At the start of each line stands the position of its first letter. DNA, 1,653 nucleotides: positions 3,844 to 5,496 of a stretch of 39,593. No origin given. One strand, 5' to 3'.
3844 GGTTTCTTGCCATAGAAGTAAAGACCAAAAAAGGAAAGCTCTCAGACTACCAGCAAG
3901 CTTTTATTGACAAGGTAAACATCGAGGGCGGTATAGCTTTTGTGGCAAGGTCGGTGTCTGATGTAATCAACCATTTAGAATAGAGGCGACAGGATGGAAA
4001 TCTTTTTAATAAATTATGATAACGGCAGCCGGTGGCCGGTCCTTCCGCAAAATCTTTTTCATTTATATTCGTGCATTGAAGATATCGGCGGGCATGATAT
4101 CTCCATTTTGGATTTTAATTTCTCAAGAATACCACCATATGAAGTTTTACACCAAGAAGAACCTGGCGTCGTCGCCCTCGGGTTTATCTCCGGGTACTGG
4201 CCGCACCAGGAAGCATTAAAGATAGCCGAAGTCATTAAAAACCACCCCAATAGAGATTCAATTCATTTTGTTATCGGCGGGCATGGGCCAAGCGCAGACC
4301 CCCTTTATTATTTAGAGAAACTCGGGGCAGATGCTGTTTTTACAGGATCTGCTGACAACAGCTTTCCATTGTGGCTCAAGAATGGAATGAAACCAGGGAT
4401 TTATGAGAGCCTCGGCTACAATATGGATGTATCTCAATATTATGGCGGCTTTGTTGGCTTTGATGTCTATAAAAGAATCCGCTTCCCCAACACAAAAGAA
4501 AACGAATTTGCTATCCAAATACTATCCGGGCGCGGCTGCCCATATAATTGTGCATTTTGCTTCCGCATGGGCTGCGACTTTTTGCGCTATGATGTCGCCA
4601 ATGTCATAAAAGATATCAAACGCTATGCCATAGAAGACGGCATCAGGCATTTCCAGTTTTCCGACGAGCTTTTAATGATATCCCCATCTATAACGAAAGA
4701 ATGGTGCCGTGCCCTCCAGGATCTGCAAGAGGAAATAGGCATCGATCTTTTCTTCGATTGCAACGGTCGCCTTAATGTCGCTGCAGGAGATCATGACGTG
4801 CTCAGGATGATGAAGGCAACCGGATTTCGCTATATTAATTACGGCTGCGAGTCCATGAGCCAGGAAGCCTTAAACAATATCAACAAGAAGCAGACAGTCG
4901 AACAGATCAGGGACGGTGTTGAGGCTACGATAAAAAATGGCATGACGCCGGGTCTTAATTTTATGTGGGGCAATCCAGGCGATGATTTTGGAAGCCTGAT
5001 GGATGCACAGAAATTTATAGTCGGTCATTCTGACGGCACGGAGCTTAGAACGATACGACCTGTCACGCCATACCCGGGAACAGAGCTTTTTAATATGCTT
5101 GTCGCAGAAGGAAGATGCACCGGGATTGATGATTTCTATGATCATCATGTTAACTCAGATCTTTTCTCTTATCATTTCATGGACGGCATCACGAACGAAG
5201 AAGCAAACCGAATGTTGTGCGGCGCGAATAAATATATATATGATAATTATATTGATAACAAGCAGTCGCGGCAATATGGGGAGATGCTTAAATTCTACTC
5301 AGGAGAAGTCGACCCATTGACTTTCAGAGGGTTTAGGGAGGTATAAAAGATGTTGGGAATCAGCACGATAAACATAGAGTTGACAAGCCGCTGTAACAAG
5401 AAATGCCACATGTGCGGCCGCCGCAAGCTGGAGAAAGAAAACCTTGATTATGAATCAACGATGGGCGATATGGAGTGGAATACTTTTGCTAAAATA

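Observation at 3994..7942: Early-operon cassette: B12-type radical SAM, SPASM/twitch radical SAM, class I methyltransferase, Cys-rich protein and lipoprotein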

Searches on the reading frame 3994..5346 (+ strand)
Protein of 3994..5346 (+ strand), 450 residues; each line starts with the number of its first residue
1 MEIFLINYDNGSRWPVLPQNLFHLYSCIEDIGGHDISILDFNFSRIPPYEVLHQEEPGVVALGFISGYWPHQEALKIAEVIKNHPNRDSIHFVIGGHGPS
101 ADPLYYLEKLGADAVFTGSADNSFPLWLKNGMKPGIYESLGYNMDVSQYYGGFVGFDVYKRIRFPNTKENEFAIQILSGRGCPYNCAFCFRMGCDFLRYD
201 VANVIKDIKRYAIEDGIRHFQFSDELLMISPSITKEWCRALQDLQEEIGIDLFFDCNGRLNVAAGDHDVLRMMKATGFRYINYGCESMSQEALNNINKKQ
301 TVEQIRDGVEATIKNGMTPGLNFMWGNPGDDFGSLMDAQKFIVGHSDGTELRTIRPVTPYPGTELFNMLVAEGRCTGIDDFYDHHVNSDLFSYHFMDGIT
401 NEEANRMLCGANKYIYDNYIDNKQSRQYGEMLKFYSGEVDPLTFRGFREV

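Call 4: search_protein_families(library=pfam, proteins=[window:3994-5346:+], max_evalue=0.1)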
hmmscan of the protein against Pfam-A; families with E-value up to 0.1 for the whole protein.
window:3994-5346:+ (450 aa): 2 families
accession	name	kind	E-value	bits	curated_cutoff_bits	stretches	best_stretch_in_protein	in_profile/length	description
PF04055.27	Radical_SAM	-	2e-16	61.1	29.5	1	178-341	3-165/166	Radical SAM superfamily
PF02310.24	B12-binding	-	2.6e-08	34.1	32.1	1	28-124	24-117/121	B12 binding domain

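Call 5: search_protein_families(library=ncbifam, proteins=[window:3994-5346:+], max_evalue=0.01)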
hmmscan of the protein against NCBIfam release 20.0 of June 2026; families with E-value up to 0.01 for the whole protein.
window:3994-5346:+ (450 aa): 20 families
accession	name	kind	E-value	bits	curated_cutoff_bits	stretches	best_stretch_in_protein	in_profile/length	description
TIGR03471.1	HpnJ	equivalog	1.1e-17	64.1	577.6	1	174-376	198-394/472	hopanoid biosynthesis associated radical SAM protein HpnJ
TIGR04013.1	B12_SAM_MJ_1487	hypoth_equivalog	1.7e-17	63.4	251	2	58-214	45-194/382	TIGR04013 family B12-binding domain/radical SAM domain-containing protein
TIGR02026.1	BchE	equivalog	1.1e-15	57.4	481.35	1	176-371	197-389/497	magnesium-protoporphyrin IX monomethyl ester anaerobic oxidative cyclase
TIGR04479.1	bcpD_PhpK_rSAM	subfamily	4.4e-15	55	600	1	171-342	239-406/504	PhpK family radical SAM P-methyltransferase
TIGR04072.2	rSAM_ladder_B12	equivalog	2.5e-13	49.5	360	1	73-338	85-342/443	lipid biosynthesis B12-binding/radical SAM protein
TIGR04385.1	B12_rSAM_cofa1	equivalog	4.9e-12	45.8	450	1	173-342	195-361/438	B12 lower ligand biosynthesis radical SAM protein BzaD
NF040542.1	rSAM_RCCLKC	equivalog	4.4e-11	42.6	450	1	179-343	186-348/423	arsinothricin biosynthesis radical SAM protein ArsL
TIGR04367.1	HpnR_B12_rSAM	equivalog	4.8e-11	41.9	650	1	178-367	191-371/490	hopanoid C-3 methylase HpnR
NF033070.1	rSAM_AprD4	equivalog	9.9e-11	41.2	500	1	174-383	197-404/456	AprD4 family radical SAM diol-dehydratase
TIGR04295.1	B12_rSAM_oligo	hypoth_equivalog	3.7e-10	39.1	400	1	80-305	93-323/422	TIGR04295 family B12-binding domain-containing radical SAM protein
NF038361.1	rSAM_Sden_1168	equivalog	1.4e-09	37.1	575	1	171-418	280-522/560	Sden_1168 family B12-binding radical SAM P-methyltransferase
TIGR04014.1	B12_SAM_MJ_0865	equivalog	3e-09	36.2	360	1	176-370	163-359/434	methyl-coenzyme M reductase glutamine C-methyltransferase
NF045585.1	rSAM_slr0320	equivalog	7.6e-09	34.6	775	1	168-298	230-360/511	photosystem II high light acclimation radical SAM protein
NF050148.1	rSAM_ApyD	equivalog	1.2e-08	33.8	750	1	174-378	200-402/645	RiPP biosynthesis radical SAM protein ApyD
NF033712.0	B12_rSAM_KedN5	subfamily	6.4e-08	31.3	700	1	178-337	200-362/624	KedN5 family methylcobalamin-dependent radical SAM C-methyltransferase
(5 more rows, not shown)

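Call 6: search_protein_families(library=phrogs, proteins=[window:3994-5346:+], max_evalue=0.01)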
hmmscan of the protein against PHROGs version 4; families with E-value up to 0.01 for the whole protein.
window:3994-5346:+ (450 aa): 0 families

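Call 11: find_related_loci(query=window:3994-5346:+, collection=viral_contigs, flank=10000)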
Query window:3994-5346:+ (450 aa) in viral_contigs; peptide patterns used: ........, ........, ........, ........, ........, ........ (x = any residue, [..] = any of these).
14 stretches matched a pattern; 1 encode a relative of the query (tblastn E <= 1e-3); 1 distinct loci.
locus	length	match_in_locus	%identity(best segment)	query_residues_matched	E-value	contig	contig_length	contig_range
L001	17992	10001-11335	37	4-450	9e-83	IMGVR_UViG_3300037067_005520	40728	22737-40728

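Call 17: find_homologous_proteins(query=window:3994-5346:+, max_evalue=1e-10)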
Query window:3994-5346:+ (450 aa): 2809 proteins with E <= 1e-10 among 6035 candidates; the best 120 are listed.
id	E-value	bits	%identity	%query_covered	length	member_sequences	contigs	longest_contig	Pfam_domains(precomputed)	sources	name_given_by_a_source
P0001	1.3e-280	949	90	100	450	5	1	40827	PF04055.28,PF02310.25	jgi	jgi:anaerobic magnesium-protoporphyrin IX monomethyl ester cyclase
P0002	3.7e-177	608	58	100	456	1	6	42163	PF04055.28,PF02310.25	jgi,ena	-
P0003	1.6e-167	576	58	100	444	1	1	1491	PF04055.28,PF02310.25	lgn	-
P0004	1.0e-166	574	57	100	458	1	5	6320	PF04055.28,PF02310.25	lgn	-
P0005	8.5e-161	554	57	100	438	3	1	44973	PF04055.28,PF02310.25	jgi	jgi:anaerobic magnesium-protoporphyrin IX monomethyl ester cyclase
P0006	2.2e-155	536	56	100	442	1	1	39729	PF04055.28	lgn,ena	-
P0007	4.3e-151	522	55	100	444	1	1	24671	PF04055.28,PF02310.25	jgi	jgi:anaerobic magnesium-protoporphyrin IX monomethyl ester cyclase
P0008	1.7e-146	507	53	100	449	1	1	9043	PF04055.28,PF02310.25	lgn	-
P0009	1.2e-141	491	53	100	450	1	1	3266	PF04055.28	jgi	jgi:anaerobic magnesium-protoporphyrin IX monomethyl ester cyclase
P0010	1.3e-133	465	50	100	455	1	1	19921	PF04055.28,PF02310.25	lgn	-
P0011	3.2e-133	463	50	100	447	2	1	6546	PF04055.28,PF02310.25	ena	-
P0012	1.6e-129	451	48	100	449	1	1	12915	PF04055.28,PF02310.25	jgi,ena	-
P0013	4.8e-128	446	49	100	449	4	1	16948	PF04055.28,PF02310.25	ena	-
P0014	1.4e-127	445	49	96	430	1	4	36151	PF04055.28,PF02310.25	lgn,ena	-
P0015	1.3e-99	352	41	100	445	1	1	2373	PF04055.28,PF02310.25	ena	-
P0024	6.6e-96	340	42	99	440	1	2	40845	PF04055.28,PF02310.25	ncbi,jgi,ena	ncbi:MAG: radical SAM protein [Dehalococcoidia bacterium]|jgi:radical SAM superfamily enzyme YgiQ (U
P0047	4.3e-93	331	39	100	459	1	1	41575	PF04055.28,PF02310.25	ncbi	-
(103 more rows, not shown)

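Call 19: find_encoding_contigs(protein=P0002, flank=10000, max_places=2)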
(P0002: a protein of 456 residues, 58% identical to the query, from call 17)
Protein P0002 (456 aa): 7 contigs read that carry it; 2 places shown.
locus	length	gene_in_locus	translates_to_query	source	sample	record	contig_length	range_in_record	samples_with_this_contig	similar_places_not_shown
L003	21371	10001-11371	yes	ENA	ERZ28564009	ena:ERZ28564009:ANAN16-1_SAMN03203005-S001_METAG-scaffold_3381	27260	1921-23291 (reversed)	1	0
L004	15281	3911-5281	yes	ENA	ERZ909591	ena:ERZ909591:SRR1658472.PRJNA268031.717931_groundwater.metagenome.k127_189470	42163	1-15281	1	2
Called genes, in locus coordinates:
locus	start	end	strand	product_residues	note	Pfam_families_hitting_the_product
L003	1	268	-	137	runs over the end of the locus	-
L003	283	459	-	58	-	-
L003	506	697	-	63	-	-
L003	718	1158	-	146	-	-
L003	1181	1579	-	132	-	-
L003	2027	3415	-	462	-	-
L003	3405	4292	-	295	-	PF12684:DUF3799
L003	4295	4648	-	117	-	-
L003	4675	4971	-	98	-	-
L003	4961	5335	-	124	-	PF26128:Gad2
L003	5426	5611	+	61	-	-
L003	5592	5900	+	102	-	PF06356:DUF1064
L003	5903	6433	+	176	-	PF13576:Pentapeptide_3 (faint), PF13599:Pentapeptide_4, PF00805:Pentapeptide, PF13599:Pentapeptide_4 (weak), PF00805:Pentapeptide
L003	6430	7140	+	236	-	PF02348:CTP_transf_3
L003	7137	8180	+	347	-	PF00202:Aminotran_3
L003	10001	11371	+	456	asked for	PF02310:B12-binding (weak), PF04055:Radical_SAM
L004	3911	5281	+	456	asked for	PF02310:B12-binding (weak), PF04055:Radical_SAM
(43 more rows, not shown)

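Call 20: find_encoding_contigs(protein=P0024, flank=10000, max_places=2)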
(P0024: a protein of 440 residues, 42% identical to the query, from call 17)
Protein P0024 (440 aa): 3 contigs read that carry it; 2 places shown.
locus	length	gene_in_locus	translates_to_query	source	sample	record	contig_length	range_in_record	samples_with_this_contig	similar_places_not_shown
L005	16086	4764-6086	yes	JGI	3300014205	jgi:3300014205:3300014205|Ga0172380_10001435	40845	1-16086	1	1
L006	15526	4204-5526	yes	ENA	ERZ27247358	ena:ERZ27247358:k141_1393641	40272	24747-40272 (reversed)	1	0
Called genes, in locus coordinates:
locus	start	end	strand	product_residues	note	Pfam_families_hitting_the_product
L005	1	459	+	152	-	?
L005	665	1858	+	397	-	PF00202:Aminotran_3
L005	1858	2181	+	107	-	-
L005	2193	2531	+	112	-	PF21628:Gp10-like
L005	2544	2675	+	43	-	-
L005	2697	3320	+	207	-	PF13392:HNH_3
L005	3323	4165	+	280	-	PF03102:NeuB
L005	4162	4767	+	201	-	-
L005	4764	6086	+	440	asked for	PF02310:B12-binding, PF04055:Radical_SAM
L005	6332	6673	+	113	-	PF07883:Cupin_2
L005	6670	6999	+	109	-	-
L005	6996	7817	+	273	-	PF13186:SPASM (weak)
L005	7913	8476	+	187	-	-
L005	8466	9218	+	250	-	PF13489:Methyltransf_23, PF13847:Methyltransf_31, PF08241:Methyltransf_11, PF08242:Methyltransf_12, PF13649:Methyltransf_25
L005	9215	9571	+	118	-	-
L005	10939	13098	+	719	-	PF16510:P22_portal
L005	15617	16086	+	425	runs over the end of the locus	PF11651:P22_CoatProtein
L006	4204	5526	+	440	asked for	PF02310:B12-binding, PF04055:Radical_SAM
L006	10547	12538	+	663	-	PF16510:P22_portal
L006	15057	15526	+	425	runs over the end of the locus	PF11651:P22_CoatProtein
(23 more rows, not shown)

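Call 21: find_encoding_contigs(protein=P0047, flank=10000, max_places=2)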
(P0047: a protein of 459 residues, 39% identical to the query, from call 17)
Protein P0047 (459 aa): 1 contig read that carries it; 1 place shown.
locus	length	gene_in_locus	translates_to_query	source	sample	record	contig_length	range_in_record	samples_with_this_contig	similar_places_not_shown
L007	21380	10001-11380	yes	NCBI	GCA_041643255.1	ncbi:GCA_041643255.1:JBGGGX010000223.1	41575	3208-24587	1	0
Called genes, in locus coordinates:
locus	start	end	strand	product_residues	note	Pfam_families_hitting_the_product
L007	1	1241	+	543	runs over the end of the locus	-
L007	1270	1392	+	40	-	-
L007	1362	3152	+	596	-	-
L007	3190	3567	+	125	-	-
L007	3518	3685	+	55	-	-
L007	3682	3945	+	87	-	-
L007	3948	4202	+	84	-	-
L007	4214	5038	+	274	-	-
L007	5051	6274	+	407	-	PF17236:SU10_MCP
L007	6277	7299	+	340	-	PF01973:MptE-like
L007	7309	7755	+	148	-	-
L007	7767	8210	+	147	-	-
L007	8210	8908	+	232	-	PF02348:CTP_transf_3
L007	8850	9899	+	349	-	PF01973:MptE-like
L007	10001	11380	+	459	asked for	PF02310:B12-binding, PF04055:Radical_SAM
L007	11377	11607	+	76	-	-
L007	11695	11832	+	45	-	-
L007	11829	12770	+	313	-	PF01063:Aminotran_4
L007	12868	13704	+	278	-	PF13186:SPASM (weak)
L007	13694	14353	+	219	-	PF13489:Methyltransf_23, PF13649:Methyltransf_25, PF13847:Methyltransf_31, PF08241:Methyltransf_11, PF08242:Methyltransf_12 (weak)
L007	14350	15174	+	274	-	PF03102:NeuB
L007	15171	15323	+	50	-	-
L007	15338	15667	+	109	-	-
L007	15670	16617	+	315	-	PF24175:SU10_adaptor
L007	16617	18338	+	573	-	-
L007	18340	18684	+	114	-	-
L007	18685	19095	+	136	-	-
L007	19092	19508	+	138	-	-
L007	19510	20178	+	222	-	-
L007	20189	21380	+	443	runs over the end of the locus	-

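Call 27: find_related_loci(query=A1, collection=genome_contigs, flank=10000)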
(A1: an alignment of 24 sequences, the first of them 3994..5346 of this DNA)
Query A1 (450 aa) in genome_contigs; peptide patterns used: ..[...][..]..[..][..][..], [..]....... (x = any residue, [..] = any of these).
181 stretches matched a pattern; 159 encode a relative of the query (tblastn E <= 1e-3); the best 80 are kept; 80 distinct loci.
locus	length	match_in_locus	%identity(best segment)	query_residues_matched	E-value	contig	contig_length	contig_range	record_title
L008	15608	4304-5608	42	2-448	3e-100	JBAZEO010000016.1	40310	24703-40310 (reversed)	MAG: Dehalococcoidia bacterium isolate SO_2017_LW3_128 NODE_2264_length_40310_cov_7.743623_LW162_2017, whole genome shot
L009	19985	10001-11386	37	1-449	4e-85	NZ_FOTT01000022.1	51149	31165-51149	Candidatus Frackibacter sp. WG13, whole genome shotgun sequence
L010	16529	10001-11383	36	1-449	2e-84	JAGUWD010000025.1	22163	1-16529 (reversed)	MAG: Thermodesulfovibrionales bacterium isolate DeMMO5_1 c_000000009629, whole genome shotgun sequence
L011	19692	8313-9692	36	1-448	4e-82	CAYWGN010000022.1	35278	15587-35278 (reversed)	MAG TPA_asm: uncultured Desulfobacula sp. isolate binchicken_co243_219 genome assembly, contig: NODE_777_length_35278_co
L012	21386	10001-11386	34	1-450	1e-81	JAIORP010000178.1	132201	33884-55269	MAG: Candidatus Omnitrophota bacterium isolate SMBSF21 20074_Bin_2_contigs_1_c_000000000007, whole genome shotgun sequen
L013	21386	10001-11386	35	1-449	9e-82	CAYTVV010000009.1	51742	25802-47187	MAG TPA_asm: uncultured Desulfurivibrio sp. isolate ERP113451_co7_199 genome assembly, contig: NODE_224_length_51742_cov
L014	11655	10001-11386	36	1-449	3e-81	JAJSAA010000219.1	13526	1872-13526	MAG: Deltaproteobacteria bacterium isolate Dive96_bin4.264 k141_3874628, whole genome shotgun sequence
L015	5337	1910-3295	35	1-450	2e-81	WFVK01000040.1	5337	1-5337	MAG: Nitrospirae bacterium isolate S140_38 k151_156237, whole genome shotgun sequence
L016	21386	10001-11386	35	1-449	4e-81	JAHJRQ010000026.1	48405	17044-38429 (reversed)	MAG: Proteobacteria bacterium isolate OS_PC_MetaG.mb.157 OS_PC_MetaG.mb.157_k141_612836, whole genome shotgun sequence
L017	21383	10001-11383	35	1-449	3e-81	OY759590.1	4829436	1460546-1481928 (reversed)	MAG: Desulfarculia bacterium isolate 49400898-fc5b-42b7-bef8-a303f8702bb8 genome assembly, chromosome: 1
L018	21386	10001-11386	33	1-450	4e-81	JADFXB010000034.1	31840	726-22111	MAG: Magnetococcales bacterium isolate nDH2bin6 nDH2_bin6_NODE_34_length_31840_cov_11.184741, whole genome shotgun seque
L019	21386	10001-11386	37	1-450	3e-81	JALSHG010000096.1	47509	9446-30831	MAG: Thermodesulfovibrio sp. isolate 354-166_metabat1_scaf2bin.078 354-166_scaffold_592_c1, whole genome shotgun sequenc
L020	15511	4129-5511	35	1-448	5e-81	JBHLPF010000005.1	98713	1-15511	MAG: Promethearchaeota archaeon isolate DZ3S.43 DZ3S.43@349, whole genome shotgun sequence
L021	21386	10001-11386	35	1-450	1e-80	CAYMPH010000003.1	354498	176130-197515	MAG TPA_asm: uncultured Leptospirales bacterium isolate SRP302447_co4_227 genome assembly, contig: NODE_81_length_354498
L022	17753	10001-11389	34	1-450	1e-80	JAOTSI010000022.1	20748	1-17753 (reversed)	MAG: Desulfobulbaceae bacterium isolate 13_Jan_SF_Bin14 13_Jan_SF_Bin14_scaffold_284_c1, whole genome shotgun sequence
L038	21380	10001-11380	36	1-448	9e-78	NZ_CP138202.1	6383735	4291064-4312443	Wukongibacter baidiensis strain DY30321 chromosome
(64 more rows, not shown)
